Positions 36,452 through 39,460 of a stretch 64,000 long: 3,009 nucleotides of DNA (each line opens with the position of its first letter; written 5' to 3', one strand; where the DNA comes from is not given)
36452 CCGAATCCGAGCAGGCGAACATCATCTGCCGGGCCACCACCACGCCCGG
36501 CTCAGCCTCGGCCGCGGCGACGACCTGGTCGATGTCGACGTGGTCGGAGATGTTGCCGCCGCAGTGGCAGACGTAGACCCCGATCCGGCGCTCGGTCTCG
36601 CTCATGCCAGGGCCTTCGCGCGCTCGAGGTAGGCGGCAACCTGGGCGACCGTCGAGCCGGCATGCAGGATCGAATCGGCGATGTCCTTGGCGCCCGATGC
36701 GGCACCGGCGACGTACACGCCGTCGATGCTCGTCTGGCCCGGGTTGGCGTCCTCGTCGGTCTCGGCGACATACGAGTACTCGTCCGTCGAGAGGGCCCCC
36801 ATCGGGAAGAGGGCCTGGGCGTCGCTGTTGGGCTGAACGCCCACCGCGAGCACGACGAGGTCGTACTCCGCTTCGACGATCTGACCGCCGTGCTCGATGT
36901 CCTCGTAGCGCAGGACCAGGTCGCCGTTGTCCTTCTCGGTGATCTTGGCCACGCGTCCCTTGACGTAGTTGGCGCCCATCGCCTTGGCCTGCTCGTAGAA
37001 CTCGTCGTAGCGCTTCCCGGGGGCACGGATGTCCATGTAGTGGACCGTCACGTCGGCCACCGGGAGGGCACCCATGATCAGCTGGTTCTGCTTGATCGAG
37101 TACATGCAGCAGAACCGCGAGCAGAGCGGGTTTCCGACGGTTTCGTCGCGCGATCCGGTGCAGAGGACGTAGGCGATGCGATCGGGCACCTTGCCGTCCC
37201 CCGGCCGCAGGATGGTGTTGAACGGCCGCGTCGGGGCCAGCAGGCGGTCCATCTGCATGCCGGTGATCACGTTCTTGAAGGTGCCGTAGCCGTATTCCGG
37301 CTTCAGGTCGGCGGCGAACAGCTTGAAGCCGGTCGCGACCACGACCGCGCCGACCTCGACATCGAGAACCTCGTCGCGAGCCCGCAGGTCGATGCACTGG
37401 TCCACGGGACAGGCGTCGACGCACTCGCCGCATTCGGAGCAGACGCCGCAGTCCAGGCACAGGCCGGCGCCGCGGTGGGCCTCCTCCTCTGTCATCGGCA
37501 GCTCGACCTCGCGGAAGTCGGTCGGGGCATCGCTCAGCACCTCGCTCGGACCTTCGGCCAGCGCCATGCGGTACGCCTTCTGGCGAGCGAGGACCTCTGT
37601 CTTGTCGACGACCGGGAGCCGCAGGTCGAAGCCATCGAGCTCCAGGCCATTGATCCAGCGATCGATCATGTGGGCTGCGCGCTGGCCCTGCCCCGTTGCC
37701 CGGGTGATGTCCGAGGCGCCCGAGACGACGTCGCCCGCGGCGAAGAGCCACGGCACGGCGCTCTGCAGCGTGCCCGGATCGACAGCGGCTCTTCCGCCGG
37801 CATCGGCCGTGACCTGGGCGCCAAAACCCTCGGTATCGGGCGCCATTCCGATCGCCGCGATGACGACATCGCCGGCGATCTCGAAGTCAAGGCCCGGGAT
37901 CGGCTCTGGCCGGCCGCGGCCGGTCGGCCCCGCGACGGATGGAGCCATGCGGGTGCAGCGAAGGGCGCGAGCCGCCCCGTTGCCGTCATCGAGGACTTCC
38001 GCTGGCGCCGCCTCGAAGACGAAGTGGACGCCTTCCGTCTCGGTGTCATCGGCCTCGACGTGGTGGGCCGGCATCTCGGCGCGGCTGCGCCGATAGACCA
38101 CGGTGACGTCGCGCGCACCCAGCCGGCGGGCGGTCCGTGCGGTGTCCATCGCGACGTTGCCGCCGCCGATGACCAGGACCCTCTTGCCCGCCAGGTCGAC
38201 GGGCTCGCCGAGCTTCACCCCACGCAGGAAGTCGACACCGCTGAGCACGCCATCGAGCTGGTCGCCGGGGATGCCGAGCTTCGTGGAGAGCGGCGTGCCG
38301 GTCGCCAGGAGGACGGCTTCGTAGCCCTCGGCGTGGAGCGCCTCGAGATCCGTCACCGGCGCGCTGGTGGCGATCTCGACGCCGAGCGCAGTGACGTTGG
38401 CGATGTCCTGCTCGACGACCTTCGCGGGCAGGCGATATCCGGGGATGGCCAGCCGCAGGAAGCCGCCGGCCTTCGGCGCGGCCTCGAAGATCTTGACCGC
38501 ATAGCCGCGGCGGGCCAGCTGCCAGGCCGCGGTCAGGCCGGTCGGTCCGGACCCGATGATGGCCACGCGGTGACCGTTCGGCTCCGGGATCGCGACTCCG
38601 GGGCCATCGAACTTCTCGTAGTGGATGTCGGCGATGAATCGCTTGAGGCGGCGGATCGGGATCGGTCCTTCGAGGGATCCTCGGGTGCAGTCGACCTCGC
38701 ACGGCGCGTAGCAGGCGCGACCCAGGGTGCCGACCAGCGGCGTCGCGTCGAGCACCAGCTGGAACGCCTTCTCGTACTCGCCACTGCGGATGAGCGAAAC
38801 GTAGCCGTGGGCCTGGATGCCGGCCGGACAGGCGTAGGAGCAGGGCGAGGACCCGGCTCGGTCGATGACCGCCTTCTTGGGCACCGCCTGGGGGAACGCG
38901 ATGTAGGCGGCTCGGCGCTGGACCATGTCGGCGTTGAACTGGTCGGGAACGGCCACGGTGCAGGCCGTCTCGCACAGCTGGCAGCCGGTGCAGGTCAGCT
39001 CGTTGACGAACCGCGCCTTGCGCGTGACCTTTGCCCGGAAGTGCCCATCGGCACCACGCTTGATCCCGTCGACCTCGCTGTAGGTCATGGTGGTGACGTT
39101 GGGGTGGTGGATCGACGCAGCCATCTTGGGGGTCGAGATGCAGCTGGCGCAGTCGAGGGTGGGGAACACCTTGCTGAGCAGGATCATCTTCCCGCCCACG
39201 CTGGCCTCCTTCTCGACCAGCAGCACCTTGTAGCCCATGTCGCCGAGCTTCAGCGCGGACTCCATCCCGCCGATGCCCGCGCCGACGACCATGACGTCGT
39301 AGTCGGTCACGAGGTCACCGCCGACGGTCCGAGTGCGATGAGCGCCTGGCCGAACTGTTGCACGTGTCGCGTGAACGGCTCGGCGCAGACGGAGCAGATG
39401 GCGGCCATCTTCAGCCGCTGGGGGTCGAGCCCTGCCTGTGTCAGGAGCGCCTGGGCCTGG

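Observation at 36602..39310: HdrA homologue split by an inserted glutamate-synthase-small-subunit-type NAD(P)H domain (HdrL-like) next to a canonical HdrA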

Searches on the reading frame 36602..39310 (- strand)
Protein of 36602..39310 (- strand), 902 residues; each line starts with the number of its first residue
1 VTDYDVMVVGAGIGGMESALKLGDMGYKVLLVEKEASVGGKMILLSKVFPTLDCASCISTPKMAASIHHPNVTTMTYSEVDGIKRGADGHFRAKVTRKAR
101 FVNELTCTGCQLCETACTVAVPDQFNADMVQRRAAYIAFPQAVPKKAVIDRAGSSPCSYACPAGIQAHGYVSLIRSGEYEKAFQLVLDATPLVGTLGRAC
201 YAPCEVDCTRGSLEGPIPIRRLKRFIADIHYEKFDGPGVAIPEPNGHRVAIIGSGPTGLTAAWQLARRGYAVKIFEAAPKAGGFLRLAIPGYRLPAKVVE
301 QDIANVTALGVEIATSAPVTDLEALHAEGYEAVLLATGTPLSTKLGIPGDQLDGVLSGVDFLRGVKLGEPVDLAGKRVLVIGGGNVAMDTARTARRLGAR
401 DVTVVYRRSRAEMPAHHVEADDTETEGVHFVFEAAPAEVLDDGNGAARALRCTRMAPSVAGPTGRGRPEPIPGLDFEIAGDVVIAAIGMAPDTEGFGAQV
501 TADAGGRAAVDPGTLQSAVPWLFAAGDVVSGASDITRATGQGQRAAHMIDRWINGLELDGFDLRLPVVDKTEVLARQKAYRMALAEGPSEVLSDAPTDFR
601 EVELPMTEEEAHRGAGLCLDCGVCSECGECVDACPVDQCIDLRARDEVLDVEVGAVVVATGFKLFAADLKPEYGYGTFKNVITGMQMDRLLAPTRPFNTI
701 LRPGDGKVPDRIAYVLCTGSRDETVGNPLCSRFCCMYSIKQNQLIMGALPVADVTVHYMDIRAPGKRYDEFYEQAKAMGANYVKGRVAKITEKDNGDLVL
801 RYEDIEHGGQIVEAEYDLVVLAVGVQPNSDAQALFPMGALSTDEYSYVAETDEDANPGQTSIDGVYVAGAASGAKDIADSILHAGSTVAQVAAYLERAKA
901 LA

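Call 6: search_protein_families(library=pfam, proteins=[window:36602-39310:-], max_evalue=0.01)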
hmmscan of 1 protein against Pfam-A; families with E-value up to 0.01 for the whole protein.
window:36602-39310:- (902 aa): 20 families
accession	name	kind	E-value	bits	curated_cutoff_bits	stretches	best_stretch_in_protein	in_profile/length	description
PF07992.20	Pyr_redox_2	-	8.1e-46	157.2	26.1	3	248-542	2-291/291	Pyridine nucleotide-disulphide oxidoreductase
PF14691.11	Fer4_20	-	6.6e-17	61.8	25.8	1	154-232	29-110/113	Dihydroprymidine dehydrogenase domain II, 4Fe-4S cluster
PF00070.33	Pyr_redox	-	1.7e-16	60.9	22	1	377-450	1-77/82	Pyridine nucleotide-disulphide oxidoreductase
PF01266.30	DAO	-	1.9e-16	61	27.9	1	248-282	1-35/353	FAD dependent oxidoreductase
PF13450.12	NAD_binding_8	-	4.4e-16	59.4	21.9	2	251-283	1-33/68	NAD(P)-binding Rossmann-like domain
PF13738.12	Pyr_redox_3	-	2.3e-14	53.8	30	1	368-413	157-201/305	Pyridine nucleotide-disulphide oxidoreductase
PF12831.13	FAD_oxidored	-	1.2e-11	45.1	27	2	5-42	1-38/416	FAD dependent oxidoreductase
PF03486.20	HI0933_like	-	5.1e-11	42.9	50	2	248-285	2-39/244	HI0933-like protein Rossmann domain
PF01946.23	Thi4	-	4.9e-10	39.5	26.2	2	3-50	17-65/235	Thi4 family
PF00890.30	FAD_binding_2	-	1.9e-09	37.6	20.4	2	5-41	1-37/414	FAD binding domain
PF01134.28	GIDA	-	2.8e-09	37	22.1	2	5-36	1-32/391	Glucose inhibited division protein A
PF13241.12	NAD_binding_7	-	5.5e-08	33.8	22.1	1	371-435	3-69/104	Putative NAD(P)-binding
PF01494.25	FAD_binding_3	-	7.6e-08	32.4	22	1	248-277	3-32/349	FAD binding domain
PF01262.27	AlaDh_PNT_C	-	1.3e-07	31.7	23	1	373-410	26-62/214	Alanine dehydrogenase/PNT, C-terminal domain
PF02826.25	2-Hacid_dh_C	-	2.7e-05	24.1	25.1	0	371-418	32-80/178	D-isomer specific 2-hydroxyacid dehydrogenase, NAD binding domain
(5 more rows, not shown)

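Call 7: search_protein_families(library=ncbifam, proteins=[window:36602-39310:-], max_evalue=0.01)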
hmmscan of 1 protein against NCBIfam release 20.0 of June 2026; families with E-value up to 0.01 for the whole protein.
window:36602-39310:- (902 aa): 154 families (the best 25 are shown)
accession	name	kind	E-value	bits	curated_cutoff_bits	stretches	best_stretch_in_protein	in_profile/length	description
NF040770.1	hetero_SS_HdrA2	exception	2.2e-136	456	1100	2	618-897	284-562/777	CoB-CoM heterodisulfide reductase HdrA2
NF009410.0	PRK12771.1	subfamily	3.2e-136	455.2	516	2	128-647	21-537/566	NAD(P)-binding protein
NF009454.0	PRK12814.1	equivalog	1e-108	364.5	916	1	154-630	101-580/657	putative NADPH-dependent glutamate synthase small subunit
NF041891.1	hdrA_Methbact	equivalog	3.3e-96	323.2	1300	2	619-896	282-557/762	ferredoxin:CoB-CoM heterodisulfide reductase subunit HdrA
NF041778.1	hetero_SS_HdrA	equivalog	2.5e-94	316.6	1400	2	625-896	301-571/771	ferredoxin:CoB-CoM heterodisulfide reductase subunit HdrA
NF009414.0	PRK12778.1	equivalog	4.8e-94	316.1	1103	2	155-553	337-749/752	bifunctional dihydroorotate dehydrogenase B NAD binding subunit/NADPH-dependent glutamate synthase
TIGR03315.1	Se_ygfK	equivalog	7.1e-86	288.6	835.3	1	155-640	445-903/1012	putative selenate reductase subunit YgfK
TIGR01316.1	gltA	equivalog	6.1e-83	279.1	471.75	1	154-553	35-449/449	NADPH-dependent glutamate synthase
NF010590.0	PRK13984.1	equivalog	7.2e-76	255.6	946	1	155-554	196-607/611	putative oxidoreductase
TIGR01318.1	gltD_gamma_fam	subfamily_domain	4.2e-70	236.6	482.95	1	152-554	45-466/467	glutamate synthase, small subunit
NF009409.0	PRK12770.1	subfamily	7.1e-69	232.6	343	1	242-554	14-351/360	putative glutamate synthase subunit beta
NF009408.0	PRK12769.1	equivalog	6.5e-61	206.3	1003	1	154-554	233-652/659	formate-dependent uric acid utilization protein AegA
NF009413.0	PRK12775.1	equivalog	4.9e-60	203.4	1895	1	156-554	340-755/1006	putative trifunctional 2-polyprenylphenol hydroxylase/glutamate synthase subunit beta/ferritin domain-containing protein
NF009415.0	PRK12779.1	equivalog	4.4e-58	197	1519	1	157-551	210-624/944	putative bifunctional glutamate synthase subunit beta/2-polyprenylphenol hydroxylase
TIGR01317.1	GOGAT_sm_gam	subfamily_domain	4.7e-55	187.3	447.7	1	157-555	52-480/485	glutamate synthase small subunit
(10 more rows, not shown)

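Call 10: search_solved_structures(query=window:36602-39310:-, max_evalue=0.00001, show_alignments=0)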
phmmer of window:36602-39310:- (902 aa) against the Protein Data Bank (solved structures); distinct sequences matched with E-value up to 0.00001: 47.
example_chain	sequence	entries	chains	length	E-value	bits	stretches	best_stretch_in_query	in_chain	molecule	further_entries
9bov_A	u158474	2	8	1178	6.8e-105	355.3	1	155-630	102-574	Molybdopterin oxidoreductase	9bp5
5odc_A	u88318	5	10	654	4e-99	336.2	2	622-893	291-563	Heterodisulfide reductase, subunit A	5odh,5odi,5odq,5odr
9sfi_A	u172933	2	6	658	1.3e-98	334.5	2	624-893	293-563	CoB--CoM heterodisulfide reductase iron-sulfur subunit A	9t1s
8rvv_A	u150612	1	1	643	2.1e-95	323.9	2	619-893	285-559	H(2):CoB-CoM heterodisulfide,ferredoxin reductase subunit A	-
8rvu_a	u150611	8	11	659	2.2e-95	323.8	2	619-893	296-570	H(2):CoB-CoM heterodisulfide,ferredoxin reductase subunit A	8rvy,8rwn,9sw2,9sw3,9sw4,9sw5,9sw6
8oh5_C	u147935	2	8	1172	4.7e-95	322.7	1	155-630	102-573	Formate dehydrogenase-O, major subunit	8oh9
9n5u_A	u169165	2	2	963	1.3e-93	317.9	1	155-582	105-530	NfnA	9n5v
7bkb_A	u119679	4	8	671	1e-89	305.1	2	619-887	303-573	CoB--CoM heterodisulfide reductase iron-sulfur subunit A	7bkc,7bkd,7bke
4ylf_B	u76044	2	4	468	3.8e-74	253.5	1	153-555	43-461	Dihydropyrimidine dehydrogenase subunit A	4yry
5jca_L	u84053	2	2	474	6e-63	216.5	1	155-553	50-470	NADH-dependent Ferredoxin:NADP Oxidoreductase (NfnI) subunit alpha | NADH-dependent Ferredoxin:NADP Oxidoreductase subunit alpha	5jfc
5vj7_A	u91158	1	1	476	4.2e-62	213.7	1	155-553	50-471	Oxidoreductase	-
2vdc_G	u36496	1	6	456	2.2e-49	171.6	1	151-550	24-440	GLUTAMATE SYNTHASE [NADPH] SMALL CHAIN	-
6s6s_G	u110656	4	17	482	2.4e-49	171.4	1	151-550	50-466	Glutamate synthase [NADPH] small chain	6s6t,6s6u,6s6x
6tjr_A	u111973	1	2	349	5.9e-39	137.1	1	650-888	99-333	Fumarate reductase/succinate dehydrogenase flavoprotein domain protein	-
7mfm_I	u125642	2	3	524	4.5e-36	127.5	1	161-556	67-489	Glutamate synthase (NADPH) small chain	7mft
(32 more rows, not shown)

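Call 12: search_solved_structures(query=window:36602-39310:-, max_evalue=1e-90, show_alignments=2)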
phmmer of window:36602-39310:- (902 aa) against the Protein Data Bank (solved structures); distinct sequences matched with E-value up to 1e-90: 7.
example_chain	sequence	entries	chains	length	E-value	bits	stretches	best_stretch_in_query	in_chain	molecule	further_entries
9bov_A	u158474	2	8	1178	6.8e-105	355.3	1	155-630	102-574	Molybdopterin oxidoreductase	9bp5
5odc_A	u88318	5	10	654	4e-99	336.2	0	622-893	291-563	Heterodisulfide reductase, subunit A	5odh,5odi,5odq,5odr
9sfi_A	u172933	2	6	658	1.3e-98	334.5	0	624-893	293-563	CoB--CoM heterodisulfide reductase iron-sulfur subunit A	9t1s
8rvv_A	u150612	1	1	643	2.1e-95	323.9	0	619-893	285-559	H(2):CoB-CoM heterodisulfide,ferredoxin reductase subunit A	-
8rvu_a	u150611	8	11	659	2.2e-95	323.8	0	619-893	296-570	H(2):CoB-CoM heterodisulfide,ferredoxin reductase subunit A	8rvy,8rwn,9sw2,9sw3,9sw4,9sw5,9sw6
8oh5_C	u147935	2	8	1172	4.7e-95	322.7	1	155-630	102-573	Formate dehydrogenase-O, major subunit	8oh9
9n5u_A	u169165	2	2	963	1.3e-93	317.9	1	155-582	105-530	NfnA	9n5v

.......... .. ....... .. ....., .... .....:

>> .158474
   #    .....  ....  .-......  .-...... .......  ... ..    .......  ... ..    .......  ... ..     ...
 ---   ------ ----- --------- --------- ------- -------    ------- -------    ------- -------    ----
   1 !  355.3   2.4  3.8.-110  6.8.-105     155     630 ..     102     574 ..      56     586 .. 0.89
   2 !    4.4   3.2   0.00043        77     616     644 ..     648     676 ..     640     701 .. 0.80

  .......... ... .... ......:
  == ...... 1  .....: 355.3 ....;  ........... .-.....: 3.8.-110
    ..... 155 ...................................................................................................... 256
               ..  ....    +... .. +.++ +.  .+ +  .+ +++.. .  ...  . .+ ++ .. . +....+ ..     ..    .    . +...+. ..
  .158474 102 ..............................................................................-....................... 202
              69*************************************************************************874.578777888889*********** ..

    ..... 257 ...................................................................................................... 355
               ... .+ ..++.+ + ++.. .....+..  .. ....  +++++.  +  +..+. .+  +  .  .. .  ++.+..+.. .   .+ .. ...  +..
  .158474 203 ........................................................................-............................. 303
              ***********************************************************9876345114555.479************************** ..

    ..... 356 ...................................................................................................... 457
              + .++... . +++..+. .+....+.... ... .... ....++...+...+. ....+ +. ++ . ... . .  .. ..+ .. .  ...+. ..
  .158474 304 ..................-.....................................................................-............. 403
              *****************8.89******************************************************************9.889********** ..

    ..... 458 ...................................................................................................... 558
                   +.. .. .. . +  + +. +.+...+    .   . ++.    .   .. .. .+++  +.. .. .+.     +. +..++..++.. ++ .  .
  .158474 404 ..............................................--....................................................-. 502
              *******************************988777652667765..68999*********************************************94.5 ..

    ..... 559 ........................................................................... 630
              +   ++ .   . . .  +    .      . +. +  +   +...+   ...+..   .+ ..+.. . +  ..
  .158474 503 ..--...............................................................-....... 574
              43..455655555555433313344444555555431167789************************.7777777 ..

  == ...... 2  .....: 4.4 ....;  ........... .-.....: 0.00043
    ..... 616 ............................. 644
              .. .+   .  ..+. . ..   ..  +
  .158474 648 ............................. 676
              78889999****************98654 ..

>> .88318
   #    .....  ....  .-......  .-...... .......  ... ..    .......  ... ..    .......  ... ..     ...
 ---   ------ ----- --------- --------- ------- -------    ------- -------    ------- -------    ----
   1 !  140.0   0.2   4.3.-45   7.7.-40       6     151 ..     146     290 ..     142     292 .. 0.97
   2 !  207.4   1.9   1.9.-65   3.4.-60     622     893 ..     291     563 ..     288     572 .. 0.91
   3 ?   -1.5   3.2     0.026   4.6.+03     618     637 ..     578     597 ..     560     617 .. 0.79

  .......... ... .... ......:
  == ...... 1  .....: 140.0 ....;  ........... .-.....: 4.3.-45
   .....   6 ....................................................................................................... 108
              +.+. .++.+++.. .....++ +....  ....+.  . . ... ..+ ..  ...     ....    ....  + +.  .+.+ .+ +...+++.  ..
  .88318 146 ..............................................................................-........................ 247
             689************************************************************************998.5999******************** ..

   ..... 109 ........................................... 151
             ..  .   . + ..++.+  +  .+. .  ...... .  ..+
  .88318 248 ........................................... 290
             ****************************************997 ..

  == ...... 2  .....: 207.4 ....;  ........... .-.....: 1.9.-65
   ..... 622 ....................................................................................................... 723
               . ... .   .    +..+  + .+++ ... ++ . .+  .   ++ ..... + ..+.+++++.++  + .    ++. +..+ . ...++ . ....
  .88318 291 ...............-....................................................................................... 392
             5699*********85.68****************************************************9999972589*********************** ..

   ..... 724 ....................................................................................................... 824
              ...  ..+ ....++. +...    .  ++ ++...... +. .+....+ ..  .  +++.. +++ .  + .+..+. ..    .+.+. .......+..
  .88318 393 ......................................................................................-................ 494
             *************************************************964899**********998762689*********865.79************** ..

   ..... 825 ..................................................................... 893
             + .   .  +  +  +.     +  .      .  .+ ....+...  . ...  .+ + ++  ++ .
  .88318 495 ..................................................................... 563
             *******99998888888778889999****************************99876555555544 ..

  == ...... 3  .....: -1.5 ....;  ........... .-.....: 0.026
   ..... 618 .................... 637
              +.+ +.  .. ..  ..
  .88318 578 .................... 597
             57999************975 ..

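Call 13: find_homologous_proteins(query=window:36602-39310:-, max_evalue=1e-20)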
Query window:36602-39310:- (902 aa): 6823 proteins with E <= 1e-20 among 8000 candidates; the best 120 are listed.
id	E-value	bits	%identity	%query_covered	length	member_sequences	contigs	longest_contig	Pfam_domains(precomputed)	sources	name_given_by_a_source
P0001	0.0e+0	2040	100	100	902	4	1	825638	PF13241.13,PF13450.13,PF07992.21,PF00070.34,PF03486.21,PF01134.29,PF01494.26,PF12831.14,PF01946.24,PF01266.31,PF14691.12,PF00890.31,PF02826.26,PF13738.13,PF01262.28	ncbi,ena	-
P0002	0.0e+0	1949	95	100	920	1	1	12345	PF13241.13,PF13450.13,PF07992.21,PF00070.34,PF03486.21,PF01134.29,PF01494.26,PF12831.14,PF01946.24,PF01266.31,PF14691.12,PF00890.31,PF13738.13,PF01262.28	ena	-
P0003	0.0e+0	1948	95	100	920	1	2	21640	PF13241.13,PF13450.13,PF07992.21,PF00070.34,PF03486.21,PF01134.29,PF01494.26,PF12831.14,PF01946.24,PF01266.31,PF14691.12,PF00890.31,PF13738.13,PF01262.28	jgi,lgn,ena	jgi:heterodisulfide reductase subunit A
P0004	0.0e+0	1944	95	100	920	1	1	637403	PF13241.13,PF13450.13,PF07992.21,PF00070.34,PF03486.21,PF01134.29,PF01494.26,PF12831.14,PF01946.24,PF01266.31,PF14691.12,PF00890.31,PF13738.13,PF01262.28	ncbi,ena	-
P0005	0.0e+0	1921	94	100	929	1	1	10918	PF13241.13,PF13450.13,PF07992.21,PF00070.34,PF03486.21,PF01134.29,PF01494.26,PF12831.14,PF01946.24,PF01266.31,PF01593.31,PF14691.12,PF00890.31,PF02826.26,PF13738.13,PF01262.28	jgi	jgi:heterodisulfide reductase subunit A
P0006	0.0e+0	1818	88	100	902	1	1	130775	PF13241.13,PF13450.13,PF07992.21,PF00070.34,PF03486.21,PF01134.29,PF01494.26,PF12831.14,PF01946.24,PF01266.31,PF14691.12,PF00890.31,PF13738.13,PF01262.28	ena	-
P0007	0.0e+0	1814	88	100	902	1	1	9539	PF13241.13,PF13450.13,PF07992.21,PF00070.34,PF03486.21,PF01134.29,PF01494.26,PF12831.14,PF01946.24,PF01266.31,PF14691.12,PF00890.31,PF02826.26,PF13738.13,PF01262.28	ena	-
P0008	0.0e+0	1812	88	100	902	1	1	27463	PF13241.13,PF13450.13,PF07992.21,PF00070.34,PF03486.21,PF01134.29,PF01494.26,PF12831.14,PF01946.24,PF01266.31,PF14691.12,PF00890.31,PF02826.26,PF13738.13,PF01262.28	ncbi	-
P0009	0.0e+0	1811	88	100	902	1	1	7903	PF13241.13,PF13450.13,PF07992.21,PF00070.34,PF03486.21,PF01134.29,PF01494.26,PF12831.14,PF01946.24,PF01266.31,PF14691.12,PF00890.31,PF02826.26,PF13738.13,PF01262.28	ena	-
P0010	0.0e+0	1810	88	100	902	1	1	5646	PF13241.13,PF13450.13,PF07992.21,PF00070.34,PF03486.21,PF01134.29,PF01494.26,PF12831.14,PF01946.24,PF01266.31,PF01593.31,PF14691.12,PF00890.31,PF02826.26,PF13738.13,PF01262.28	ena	-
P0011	0.0e+0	1810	88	100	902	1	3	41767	PF13241.13,PF13450.13,PF07992.21,PF00070.34,PF03486.21,PF01134.29,PF01494.26,PF12831.14,PF01946.24,PF01266.31,PF01593.31,PF14691.12,PF00890.31,PF02826.26,PF13738.13,PF01262.28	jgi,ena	jgi:heterodisulfide reductase subunit A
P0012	0.0e+0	1809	88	100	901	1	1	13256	PF13241.13,PF13450.13,PF07992.21,PF00070.34,PF03486.21,PF01134.29,PF01494.26,PF12831.14,PF01946.24,PF01266.31,PF14691.12,PF00890.31,PF02826.26,PF13738.13,PF01262.28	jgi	jgi:heterodisulfide reductase subunit A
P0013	0.0e+0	1808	88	100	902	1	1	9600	PF13241.13,PF13450.13,PF07992.21,PF00070.34,PF03486.21,PF01134.29,PF01494.26,PF12831.14,PF01946.24,PF01266.31,PF14691.12,PF00890.31,PF02826.26,PF13738.13,PF01262.28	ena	-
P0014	0.0e+0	1805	88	100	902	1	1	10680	PF13241.13,PF13450.13,PF07992.21,PF00070.34,PF03486.21,PF01134.29,PF01494.26,PF12831.14,PF01946.24,PF01266.31,PF01593.31,PF14691.12,PF00890.31,PF13738.13,PF01262.28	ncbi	ncbi:MAG: FAD-dependent oxidoreductase [Candidatus Limnocylindrales bacterium]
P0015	0.0e+0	1804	87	100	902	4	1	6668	PF13241.13,PF13450.13,PF07992.21,PF00070.34,PF03486.21,PF01134.29,PF01494.26,PF12831.14,PF01946.24,PF01266.31,PF14691.12,PF00890.31,PF02826.26,PF13738.13,PF01262.28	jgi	jgi:heterodisulfide reductase subunit A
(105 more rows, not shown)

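Call 17: find_encoding_contigs(protein=window:36602-39310:-, flank=10000, max_places=3)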
Protein window:36602-39310:- (902 aa): no gene with exactly this product is on record in the collection.
